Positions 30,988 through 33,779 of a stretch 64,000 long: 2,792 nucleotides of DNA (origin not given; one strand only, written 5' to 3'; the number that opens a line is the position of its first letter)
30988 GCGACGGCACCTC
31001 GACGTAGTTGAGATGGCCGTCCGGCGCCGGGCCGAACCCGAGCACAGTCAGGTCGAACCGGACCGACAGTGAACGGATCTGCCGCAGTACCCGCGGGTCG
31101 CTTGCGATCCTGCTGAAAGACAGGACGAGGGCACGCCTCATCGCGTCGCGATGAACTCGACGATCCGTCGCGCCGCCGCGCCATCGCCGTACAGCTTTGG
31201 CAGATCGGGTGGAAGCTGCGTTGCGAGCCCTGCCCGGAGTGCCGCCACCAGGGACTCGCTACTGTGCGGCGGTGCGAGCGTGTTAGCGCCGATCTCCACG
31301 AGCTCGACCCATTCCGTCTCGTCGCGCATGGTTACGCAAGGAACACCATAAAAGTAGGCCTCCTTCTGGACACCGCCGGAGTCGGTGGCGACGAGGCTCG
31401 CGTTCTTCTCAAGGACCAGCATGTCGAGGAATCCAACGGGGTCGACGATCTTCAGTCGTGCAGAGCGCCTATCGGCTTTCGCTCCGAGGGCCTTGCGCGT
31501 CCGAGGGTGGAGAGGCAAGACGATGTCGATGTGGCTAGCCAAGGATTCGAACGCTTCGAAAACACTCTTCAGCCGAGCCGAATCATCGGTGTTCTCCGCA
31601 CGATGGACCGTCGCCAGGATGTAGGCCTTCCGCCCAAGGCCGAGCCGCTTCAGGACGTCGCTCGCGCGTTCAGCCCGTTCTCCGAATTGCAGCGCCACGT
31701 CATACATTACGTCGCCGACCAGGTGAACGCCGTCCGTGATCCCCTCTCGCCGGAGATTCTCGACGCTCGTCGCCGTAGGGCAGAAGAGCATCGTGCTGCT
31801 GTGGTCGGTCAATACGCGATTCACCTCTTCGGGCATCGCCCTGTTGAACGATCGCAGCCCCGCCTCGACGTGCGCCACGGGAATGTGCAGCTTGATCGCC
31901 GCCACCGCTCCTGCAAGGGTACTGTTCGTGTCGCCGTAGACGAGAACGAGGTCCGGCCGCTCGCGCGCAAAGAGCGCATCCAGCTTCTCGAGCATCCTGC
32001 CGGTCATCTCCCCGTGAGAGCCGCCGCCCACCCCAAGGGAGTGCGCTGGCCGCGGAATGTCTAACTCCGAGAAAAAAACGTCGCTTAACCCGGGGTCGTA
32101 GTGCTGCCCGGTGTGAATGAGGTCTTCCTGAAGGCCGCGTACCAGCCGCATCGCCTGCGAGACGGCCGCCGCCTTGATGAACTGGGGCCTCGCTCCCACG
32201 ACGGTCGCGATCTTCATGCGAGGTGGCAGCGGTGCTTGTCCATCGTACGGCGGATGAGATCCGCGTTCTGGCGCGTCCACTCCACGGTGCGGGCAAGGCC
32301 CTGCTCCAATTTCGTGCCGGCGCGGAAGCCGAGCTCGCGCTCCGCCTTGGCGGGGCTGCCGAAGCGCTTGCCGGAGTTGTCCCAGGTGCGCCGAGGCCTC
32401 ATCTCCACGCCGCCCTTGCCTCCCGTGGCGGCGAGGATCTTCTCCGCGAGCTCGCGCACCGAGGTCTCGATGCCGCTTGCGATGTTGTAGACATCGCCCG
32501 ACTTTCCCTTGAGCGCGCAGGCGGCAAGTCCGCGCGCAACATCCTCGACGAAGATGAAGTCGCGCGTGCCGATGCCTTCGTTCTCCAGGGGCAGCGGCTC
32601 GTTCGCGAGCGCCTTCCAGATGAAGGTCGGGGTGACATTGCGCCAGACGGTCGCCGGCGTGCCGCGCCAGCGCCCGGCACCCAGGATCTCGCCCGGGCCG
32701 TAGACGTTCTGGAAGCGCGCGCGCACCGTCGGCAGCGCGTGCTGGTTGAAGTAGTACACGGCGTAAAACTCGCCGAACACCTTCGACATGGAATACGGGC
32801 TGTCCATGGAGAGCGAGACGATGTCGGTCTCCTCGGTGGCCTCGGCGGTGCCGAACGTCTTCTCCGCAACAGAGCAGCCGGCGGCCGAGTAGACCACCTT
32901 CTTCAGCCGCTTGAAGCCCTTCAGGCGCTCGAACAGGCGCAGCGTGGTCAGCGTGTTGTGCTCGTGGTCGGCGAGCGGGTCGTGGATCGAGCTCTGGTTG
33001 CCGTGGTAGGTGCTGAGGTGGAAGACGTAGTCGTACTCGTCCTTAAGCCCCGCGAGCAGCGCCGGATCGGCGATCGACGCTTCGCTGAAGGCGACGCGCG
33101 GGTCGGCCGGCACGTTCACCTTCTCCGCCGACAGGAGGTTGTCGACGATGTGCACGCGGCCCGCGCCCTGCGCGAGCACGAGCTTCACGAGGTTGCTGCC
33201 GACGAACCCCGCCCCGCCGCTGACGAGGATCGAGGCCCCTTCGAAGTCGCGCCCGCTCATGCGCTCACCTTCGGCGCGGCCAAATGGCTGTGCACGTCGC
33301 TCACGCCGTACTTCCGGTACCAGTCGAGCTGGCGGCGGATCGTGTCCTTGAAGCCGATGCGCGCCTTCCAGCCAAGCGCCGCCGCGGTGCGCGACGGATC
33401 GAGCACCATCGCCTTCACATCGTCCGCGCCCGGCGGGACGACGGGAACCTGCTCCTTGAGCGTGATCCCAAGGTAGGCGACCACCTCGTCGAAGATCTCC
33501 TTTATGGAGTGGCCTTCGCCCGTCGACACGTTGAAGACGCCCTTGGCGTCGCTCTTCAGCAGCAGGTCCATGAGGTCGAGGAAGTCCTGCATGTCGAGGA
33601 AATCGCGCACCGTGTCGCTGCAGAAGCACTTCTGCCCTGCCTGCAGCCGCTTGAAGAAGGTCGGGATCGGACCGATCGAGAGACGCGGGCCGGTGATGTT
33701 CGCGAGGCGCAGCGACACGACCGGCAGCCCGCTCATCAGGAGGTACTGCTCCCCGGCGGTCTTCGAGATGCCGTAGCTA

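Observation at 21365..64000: About 42-kb ABC-transporter-type surface-glycan locus in two back-to-back minus-strand gene arrays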

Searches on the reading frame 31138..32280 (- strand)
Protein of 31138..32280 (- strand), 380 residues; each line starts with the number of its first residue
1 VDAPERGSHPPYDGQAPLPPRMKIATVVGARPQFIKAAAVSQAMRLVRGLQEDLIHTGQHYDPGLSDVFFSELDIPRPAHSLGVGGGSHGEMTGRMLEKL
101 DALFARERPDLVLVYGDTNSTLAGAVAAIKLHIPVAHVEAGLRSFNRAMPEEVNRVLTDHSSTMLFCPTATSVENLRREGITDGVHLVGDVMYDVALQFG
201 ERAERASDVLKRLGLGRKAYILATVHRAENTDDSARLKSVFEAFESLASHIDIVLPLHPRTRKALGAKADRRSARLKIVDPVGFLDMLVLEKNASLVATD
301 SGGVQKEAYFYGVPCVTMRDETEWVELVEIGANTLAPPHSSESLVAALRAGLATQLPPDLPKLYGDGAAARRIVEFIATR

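Call 4: search_protein_families(library=pfam, proteins=[window:31138-32280:-], max_evalue=0.001)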
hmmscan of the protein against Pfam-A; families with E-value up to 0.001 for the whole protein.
window:31138-32280:- (380 aa): 2 families
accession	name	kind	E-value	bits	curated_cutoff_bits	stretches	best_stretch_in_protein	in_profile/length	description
PF02350.25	Epimerase_2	-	2.7e-107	359.1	30.6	1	48-377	7-346/347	UDP-N-acetylglucosamine 2-epimerase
PF13579.12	Glyco_trans_4_4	-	3.5e-06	27.9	29.7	1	72-182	35-148/158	Glycosyl transferase 4-like domain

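Call 17: search_protein_families(library=ncbifam, proteins=[window:31138-32280:-], max_evalue=0.00001)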
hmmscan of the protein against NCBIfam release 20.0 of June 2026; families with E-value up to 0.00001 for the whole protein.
window:31138-32280:- (380 aa): 2 families
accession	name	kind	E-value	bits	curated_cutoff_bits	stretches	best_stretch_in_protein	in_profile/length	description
TIGR00236.1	wecB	equivalog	4.5e-96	322.2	210.15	1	22-377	1-362/366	non-hydrolyzing UDP-N-acetylglucosamine 2-epimerase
TIGR03568.1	NeuC_NnaA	equivalog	9.3e-18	64.2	235.9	1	23-376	2-364/365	UDP-N-acetylglucosamine 2-epimerase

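Call 74: search_solved_structures(query=window:31138-32217:-, max_evalue=1e-40)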
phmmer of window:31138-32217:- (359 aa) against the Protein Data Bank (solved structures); distinct sequences matched with E-value up to 1e-40: 9.
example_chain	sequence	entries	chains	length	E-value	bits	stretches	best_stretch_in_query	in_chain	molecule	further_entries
8sxv_A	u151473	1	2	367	1.5e-136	458.2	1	2-356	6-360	UDP-2,3-diacetamido-2,3-dideoxy-glucuronic acid-2-epimerase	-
8sxy_A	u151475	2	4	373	1.6e-136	458.1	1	2-356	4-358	UDP-2,3-diacetamido-2,3-dideoxy-glucuronic acid-2-epimerase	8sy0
8sxw_A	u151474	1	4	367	7.2e-136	456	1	2-356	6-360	UDP-2,3-diacetamido-2,3-dideoxy-glucuronic acid-2-epimerase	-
8sy9_A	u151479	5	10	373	7.7e-136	455.9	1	2-356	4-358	UDP-2,3-diacetamido-2,3-dideoxy-glucuronic acid-2-epimerase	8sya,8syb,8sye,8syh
8syd_A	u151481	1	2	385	8.7e-136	455.7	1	2-356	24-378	UDP-2,3-diacetamido-2,3-dideoxy-glucuronic acid-2-epimerase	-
4neq_A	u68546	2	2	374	3.5e-89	302.5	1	1-356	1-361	UDP-N-acetylglucosamine 2-epimerase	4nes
7ya2_A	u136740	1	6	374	5.7e-52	180.2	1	1-311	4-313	Capsular polysaccharide synthesis enzyme CapG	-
4hwg_A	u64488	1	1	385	1.6e-46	162.2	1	1-312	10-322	UDP-N-acetylglucosamine 2-epimerase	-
5enz_A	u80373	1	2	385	5.4e-41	144.1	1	2-356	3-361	UDP-GlcNAc 2-epimerase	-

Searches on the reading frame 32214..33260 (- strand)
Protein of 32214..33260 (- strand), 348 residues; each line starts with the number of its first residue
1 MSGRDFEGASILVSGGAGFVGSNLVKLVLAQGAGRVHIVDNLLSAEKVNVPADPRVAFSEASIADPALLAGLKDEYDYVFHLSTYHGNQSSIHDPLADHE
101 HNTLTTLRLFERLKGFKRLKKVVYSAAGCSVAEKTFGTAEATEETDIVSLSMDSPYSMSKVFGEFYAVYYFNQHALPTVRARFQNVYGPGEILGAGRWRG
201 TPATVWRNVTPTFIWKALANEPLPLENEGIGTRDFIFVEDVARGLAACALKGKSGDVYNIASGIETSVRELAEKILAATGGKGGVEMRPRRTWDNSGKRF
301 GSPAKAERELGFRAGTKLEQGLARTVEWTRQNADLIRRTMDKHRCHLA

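Call 23: search_solved_structures(query=window:32214-33260:-, max_evalue=1e-15)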
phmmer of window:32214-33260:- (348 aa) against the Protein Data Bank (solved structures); distinct sequences matched with E-value up to 1e-15: 44.
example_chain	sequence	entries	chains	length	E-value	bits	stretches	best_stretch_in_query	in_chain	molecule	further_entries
2pzj_A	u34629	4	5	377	1.7e-163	547.1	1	7-347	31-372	Putative nucleotide sugar epimerase/ dehydratase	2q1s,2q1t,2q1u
6pmh_A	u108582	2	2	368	2.8e-60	207.7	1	4-340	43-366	UDP-glucose 4-epimerase related protein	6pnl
6wjb_A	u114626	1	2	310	2.6e-31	112.5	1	10-285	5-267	NAD-dependent epimerase/dehydratase family protein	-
6wj9_A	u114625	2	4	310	3.9e-31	111.9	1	10-285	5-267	NAD-dependent epimerase/dehydratase family protein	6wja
4zrm_A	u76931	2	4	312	7e-30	107.8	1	10-332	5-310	UDP-glucose 4-epimerase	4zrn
7ys8_A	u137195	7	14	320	4.1e-29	105.2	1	11-331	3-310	UDP-glucose 4-epimerase | UDP-glucose 4-epimerase along with EC 5.1.3.2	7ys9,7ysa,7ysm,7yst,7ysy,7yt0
1r66_A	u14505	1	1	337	4.7e-26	95.2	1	11-333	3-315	TDP-glucose-4,6-dehydratase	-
1r6d_A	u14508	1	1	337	6.8e-26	94.6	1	11-333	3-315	TDP-glucose-4,6-dehydratase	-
6bi4_A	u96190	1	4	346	1e-25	94.1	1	9-334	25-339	dTDP-glucose 4,6-dehydratase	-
6bwl_A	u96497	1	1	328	5.2e-25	91.8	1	10-331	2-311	Pal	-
1bxk_A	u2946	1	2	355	3.9e-24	88.9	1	10-338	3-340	PROTEIN (DTDP-GLUCOSE 4,6-DEHYDRATASE)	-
8shh_A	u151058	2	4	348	4.1e-24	88.8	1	11-333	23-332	dTDP-glucose 4,6-dehydratase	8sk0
2p5u_A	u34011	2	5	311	1.2e-22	83.9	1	11-328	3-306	UDP-glucose 4-epimerase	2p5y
6dnt_A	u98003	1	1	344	1.1e-21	80.8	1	9-282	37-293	NAD-dependent epimerase/dehydratase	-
2hun_A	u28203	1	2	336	3e-20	76.1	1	10-335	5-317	336aa long hypothetical dTDP-glucose 4,6-dehydratase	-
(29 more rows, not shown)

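Call 28: find_homologous_proteins(query=window:32214-33260:-, max_evalue=1e-30)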
Query window:32214-33260:- (348 aa): 7997 proteins with E <= 1e-30 among 8000 candidates; the best 120 are listed.
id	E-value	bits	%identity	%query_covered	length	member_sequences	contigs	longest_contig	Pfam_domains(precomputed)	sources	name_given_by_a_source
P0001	6.0e-207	705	89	100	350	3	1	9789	PF16363.12,PF01073.26,PF01370.28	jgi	jgi:nucleoside-diphosphate-sugar epimerase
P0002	1.3e-196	671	83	99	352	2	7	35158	PF16363.12,PF01073.26,PF01370.28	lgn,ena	-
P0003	1.6e-191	654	84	99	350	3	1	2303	PF16363.12,PF02719.22,PF01073.26,PF01370.28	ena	-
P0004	2.2e-189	647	81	98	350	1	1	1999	PF16363.12,PF02719.22,PF01073.26,PF01370.28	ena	-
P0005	5.7e-188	642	81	100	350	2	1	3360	PF16363.12,PF02719.22,PF01073.26,PF01370.28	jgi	-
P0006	2.0e-187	641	81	100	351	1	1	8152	PF16363.12,PF02719.22,PF01073.26,PF01370.28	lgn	-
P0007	1.3e-185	635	82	97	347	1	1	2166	PF16363.12,PF01370.28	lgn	-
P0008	2.6e-185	634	80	100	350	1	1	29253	PF16363.12,PF01073.26,PF01370.28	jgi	jgi:nucleoside-diphosphate-sugar epimerase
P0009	6.0e-185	632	78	100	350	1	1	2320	PF16363.12,PF02719.22,PF01073.26,PF01370.28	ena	-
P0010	9.4e-185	632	80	98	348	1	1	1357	PF16363.12,PF02719.22,PF01073.26,PF01370.28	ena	-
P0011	1.2e-184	631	80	100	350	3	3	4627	PF16363.12,PF01073.26,PF01370.28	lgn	-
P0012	4.2e-184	630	81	100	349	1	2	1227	PF16363.12,PF02719.22,PF01073.26,PF01370.28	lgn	-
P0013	5.0e-184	629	80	100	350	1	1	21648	PF16363.12,PF02719.22,PF01073.26,PF01370.28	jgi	jgi:nucleoside-diphosphate-sugar epimerase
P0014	6.0e-184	629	81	96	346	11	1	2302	PF16363.12,PF02719.22,PF01073.26,PF01370.28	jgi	jgi:nucleoside-diphosphate-sugar epimerase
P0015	5.0e-183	626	78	99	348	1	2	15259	PF16363.12,PF02719.22,PF01073.26,PF01370.28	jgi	jgi:nucleoside-diphosphate-sugar epimerase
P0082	3.5e-169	581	73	100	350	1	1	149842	PF16363.12,PF02719.22,PF01073.26,PF07993.19,PF01370.28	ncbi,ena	-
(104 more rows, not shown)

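Call 29: find_encoding_contigs(protein=P0002, flank=10000, max_places=3)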
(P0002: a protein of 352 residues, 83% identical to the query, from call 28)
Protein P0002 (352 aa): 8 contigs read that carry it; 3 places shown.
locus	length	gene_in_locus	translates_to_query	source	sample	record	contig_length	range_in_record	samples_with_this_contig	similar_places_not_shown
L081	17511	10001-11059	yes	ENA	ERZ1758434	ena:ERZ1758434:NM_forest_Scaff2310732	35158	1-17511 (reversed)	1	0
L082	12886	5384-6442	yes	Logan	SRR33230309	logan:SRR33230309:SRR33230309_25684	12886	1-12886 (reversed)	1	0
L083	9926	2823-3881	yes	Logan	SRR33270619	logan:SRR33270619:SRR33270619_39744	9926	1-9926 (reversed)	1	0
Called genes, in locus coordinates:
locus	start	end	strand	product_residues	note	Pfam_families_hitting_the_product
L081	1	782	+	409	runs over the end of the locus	PF13692:Glyco_trans_1_4, PF13524:Glyco_trans_1_2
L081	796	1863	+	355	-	PF01408:GFO_IDH_MocA, PF22725:GFO_IDH_MocA_C3, PF02894:GFO_IDH_MocA_C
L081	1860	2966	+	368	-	PF00155:Aminotran_1_2, PF01041:DegT_DnrJ_EryC1, PF01212:Beta_elim_lyase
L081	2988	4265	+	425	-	-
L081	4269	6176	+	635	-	PF13522:GATase_6, PF13537:GATase_7, PF12481:DUF3700 (faint), PF00733:Asn_synthase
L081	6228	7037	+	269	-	PF13489:Methyltransf_23, PF08241:Methyltransf_11, PF08242:Methyltransf_12, PF13649:Methyltransf_25, PF13847:Methyltransf_31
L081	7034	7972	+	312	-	PF01073:3Beta_HSD, PF01370:Epimerase, PF02719:Polysacc_synt_2, PF04321:RmlD_sub_bind, PF05368:NmrA (weak), PF07993:NAD_binding_4 (faint), PF13460:NAD_binding_10, PF16363:GDP_Man_Dehyd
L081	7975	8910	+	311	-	PF01073:3Beta_HSD (weak), PF01370:Epimerase, PF02719:Polysacc_synt_2, PF04321:RmlD_sub_bind, PF07993:NAD_binding_4 (faint), PF13460:NAD_binding_10, PF16363:GDP_Man_Dehyd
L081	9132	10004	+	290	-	PF01841:Transglut_core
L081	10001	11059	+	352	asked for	PF01073:3Beta_HSD, PF01370:Epimerase, PF16363:GDP_Man_Dehyd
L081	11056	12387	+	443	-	PF13524:Glyco_trans_1_2 (weak)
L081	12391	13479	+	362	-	PF02350:Epimerase_2, PF13579:Glyco_trans_4_4 (weak)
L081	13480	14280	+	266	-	PF05050:Methyltransf_21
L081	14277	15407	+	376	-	PF13439:Glyco_transf_4, PF13579:Glyco_trans_4_4, PF20706:GT4-conflict, PF00534:Glycos_transf_1, PF13692:Glyco_trans_1_4, PF13524:Glyco_trans_1_2 (faint)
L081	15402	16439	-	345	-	PF01075:Glyco_transf_9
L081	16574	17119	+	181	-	-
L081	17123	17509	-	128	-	?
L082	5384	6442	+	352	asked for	PF01073:3Beta_HSD, PF01370:Epimerase, PF16363:GDP_Man_Dehyd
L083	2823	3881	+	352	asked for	PF01073:3Beta_HSD, PF01370:Epimerase, PF16363:GDP_Man_Dehyd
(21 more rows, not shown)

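Call 30: find_encoding_contigs(protein=P0001, flank=10000, max_places=2)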
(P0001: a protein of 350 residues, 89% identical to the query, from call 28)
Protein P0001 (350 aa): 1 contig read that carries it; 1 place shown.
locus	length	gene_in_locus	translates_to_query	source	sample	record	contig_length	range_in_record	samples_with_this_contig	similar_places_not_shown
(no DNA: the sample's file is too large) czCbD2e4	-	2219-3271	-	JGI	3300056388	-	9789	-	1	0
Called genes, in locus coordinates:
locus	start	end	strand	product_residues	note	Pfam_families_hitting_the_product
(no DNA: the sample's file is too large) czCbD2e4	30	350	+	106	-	-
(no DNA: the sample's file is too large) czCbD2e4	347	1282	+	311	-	PF01073:3Beta_HSD, PF01370:Epimerase, PF02719:Polysacc_synt_2, PF04321:RmlD_sub_bind, PF07993:NAD_binding_4 (faint), PF13460:NAD_binding_10, PF16363:GDP_Man_Dehyd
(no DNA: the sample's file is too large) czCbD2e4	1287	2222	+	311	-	PF01073:3Beta_HSD (weak), PF01370:Epimerase, PF02719:Polysacc_synt_2, PF04321:RmlD_sub_bind, PF07993:NAD_binding_4 (faint), PF13460:NAD_binding_10, PF16363:GDP_Man_Dehyd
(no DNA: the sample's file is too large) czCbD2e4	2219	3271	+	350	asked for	PF01370:Epimerase, PF01073:3Beta_HSD (weak), PF16363:GDP_Man_Dehyd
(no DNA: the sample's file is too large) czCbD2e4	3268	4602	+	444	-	PF13524:Glyco_trans_1_2 (weak)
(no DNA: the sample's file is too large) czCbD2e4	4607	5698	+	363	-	PF02350:Epimerase_2, PF13579:Glyco_trans_4_4 (weak)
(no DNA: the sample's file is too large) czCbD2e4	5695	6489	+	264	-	PF05050:Methyltransf_21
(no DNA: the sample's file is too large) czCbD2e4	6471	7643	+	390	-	PF13439:Glyco_transf_4, PF13579:Glyco_trans_4_4, PF20706:GT4-conflict, PF00534:Glycos_transf_1, PF13692:Glyco_trans_1_4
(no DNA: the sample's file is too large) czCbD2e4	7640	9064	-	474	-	PF00483:NTP_transferase, PF22640:ManC_GMP_beta-helix, PF01050:MannoseP_isomer, PF07883:Cupin_2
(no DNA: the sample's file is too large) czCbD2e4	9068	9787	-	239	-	?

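Call 60: find_encoding_contigs(protein=P0082, flank=10000, max_places=1)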
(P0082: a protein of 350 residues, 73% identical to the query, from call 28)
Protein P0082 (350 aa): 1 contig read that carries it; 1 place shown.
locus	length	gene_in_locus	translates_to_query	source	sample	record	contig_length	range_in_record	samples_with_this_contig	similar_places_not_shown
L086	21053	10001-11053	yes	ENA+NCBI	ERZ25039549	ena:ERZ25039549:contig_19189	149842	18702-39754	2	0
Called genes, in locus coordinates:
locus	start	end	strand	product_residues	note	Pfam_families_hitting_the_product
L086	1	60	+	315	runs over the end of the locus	PF01209:Ubie_methyltran, PF13489:Methyltransf_23, PF08241:Methyltransf_11, PF08242:Methyltransf_12, PF13649:Methyltransf_25, PF13847:Methyltransf_31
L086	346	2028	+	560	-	PF13522:GATase_6, PF13537:GATase_7, PF00733:Asn_synthase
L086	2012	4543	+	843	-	PF13692:Glyco_trans_1_4, PF13524:Glyco_trans_1_2 (weak)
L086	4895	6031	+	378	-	-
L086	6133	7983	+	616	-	PF13522:GATase_6, PF13537:GATase_7, PF00733:Asn_synthase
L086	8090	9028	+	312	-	PF01370:Epimerase, PF02719:Polysacc_synt_2, PF04321:RmlD_sub_bind, PF13460:NAD_binding_10, PF16363:GDP_Man_Dehyd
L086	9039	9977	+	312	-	PF01073:3Beta_HSD, PF01370:Epimerase, PF02719:Polysacc_synt_2, PF04321:RmlD_sub_bind, PF07993:NAD_binding_4 (faint), PF13460:NAD_binding_10, PF16363:GDP_Man_Dehyd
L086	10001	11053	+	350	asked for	PF01370:Epimerase, PF02719:Polysacc_synt_2 (faint), PF01073:3Beta_HSD, PF07993:NAD_binding_4 (faint), PF16363:GDP_Man_Dehyd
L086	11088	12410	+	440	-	-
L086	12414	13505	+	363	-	PF02350:Epimerase_2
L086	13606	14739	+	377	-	PF13477:Glyco_trans_4_2 (weak), PF13439:Glyco_transf_4, PF13579:Glyco_trans_4_4, PF20706:GT4-conflict, PF00534:Glycos_transf_1, PF13692:Glyco_trans_1_4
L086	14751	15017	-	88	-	PF01050:MannoseP_isomer, PF07883:Cupin_2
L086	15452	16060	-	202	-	PF00483:NTP_transferase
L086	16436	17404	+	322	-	-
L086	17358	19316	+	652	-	-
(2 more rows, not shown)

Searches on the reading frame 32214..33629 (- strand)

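Call 4: search_protein_families(library=pfam, proteins=[window:32214-33629:-], max_evalue=0.001)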
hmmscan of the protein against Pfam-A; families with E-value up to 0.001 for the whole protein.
window:32214-33629:- (471 aa): 4 families
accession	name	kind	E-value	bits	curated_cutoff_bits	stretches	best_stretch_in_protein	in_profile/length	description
PF01370.27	Epimerase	-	2.4e-37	129.1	20.9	1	134-384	1-240/240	NAD dependent epimerase/dehydratase family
PF16363.11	GDP_Man_Dehyd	-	8.1e-30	104.8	27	1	135-447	1-331/332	GDP-mannose 4,6 dehydratase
PF01073.25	3Beta_HSD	-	1.9e-05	24.3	22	1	135-314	1-186/280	3-beta hydroxysteroid dehydrogenase/isomerase family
PF02719.21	Polysacc_synt_2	-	0.00027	20.7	20.2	0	332-425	178-253/293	Polysaccharide biosynthesis protein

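Call 17: search_protein_families(library=ncbifam, proteins=[window:32214-33629:-], max_evalue=0.00001)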
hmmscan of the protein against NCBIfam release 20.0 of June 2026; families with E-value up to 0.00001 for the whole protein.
window:32214-33629:- (471 aa): 15 families
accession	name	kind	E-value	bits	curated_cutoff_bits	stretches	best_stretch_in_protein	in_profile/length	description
TIGR01181.1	dTDP_gluc_dehyt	equivalog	2.7e-35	122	365.1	1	134-460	2-319/321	dTDP-glucose 4,6-dehydratase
TIGR01179.1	galE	equivalog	2.7e-31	108.6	262.3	1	134-456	2-329/332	UDP-glucose 4-epimerase GalE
NF007582.0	PRK10217.1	equivalog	6.8e-27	94.5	698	1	133-462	3-341/355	dTDP-glucose 4,6-dehydratase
NF007490.0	PRK10084.1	subfamily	4.8e-21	75.1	649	1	134-461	3-343/361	dTDP-glucose 4,6-dehydratase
TIGR04180.1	EDH_00030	hypoth_equivalog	2.5e-20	72.7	475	1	134-414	1-268/297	NAD-dependent 4,6-dehydratase LegB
TIGR02197.1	heptose_epim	equivalog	1.6e-18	66.9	274.6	1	134-406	1-264/316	ADP-glyceromanno-heptose 6-epimerase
NF007956.0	PRK10675.1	subfamily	2.9e-18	66.1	394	1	133-455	2-332/338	UDP-glucose 4-epimerase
TIGR03466.1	HpnA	hypoth_equivalog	3.3e-13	49.2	367.65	1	134-405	3-249/327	hopanoid-associated sugar epimerase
NF043036.1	ErythonDh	equivalog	1.4e-11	44.2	325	1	134-289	3-159/321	D-erythronate dehydrogenase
NF011728.1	PRK15181.1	equivalog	2.1e-11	43.4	760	1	135-395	19-275/348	Vi polysaccharide biosynthesis UDP-N-acetylglucosaminuronic acid C-4 epimerase TviC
NF047922.1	GDPFucSynFcl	equivalog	1.2e-10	41.4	500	1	276-456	131-305/308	GDP-L-fucose synthase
NF008360.0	PRK11150.1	equivalog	2.3e-10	40.2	452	0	134-172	2-40/310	ADP-glyceromanno-heptose 6-epimerase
TIGR02622.1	CDP_4_6_dhtase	equivalog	2.3e-08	33.6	278.45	1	129-313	2-195/352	CDP-glucose 4,6-dehydratase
NF042422.1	oxyalk_red_OleD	equivalog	4.1e-08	33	580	1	134-314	3-173/329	2-alkyl-3-oxoalkanoate reductase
NF052578.1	StrlDmthSdmBMthl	equivalog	6.6e-06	26.1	600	0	134-396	3-239/328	sterol demethylase protein SdmB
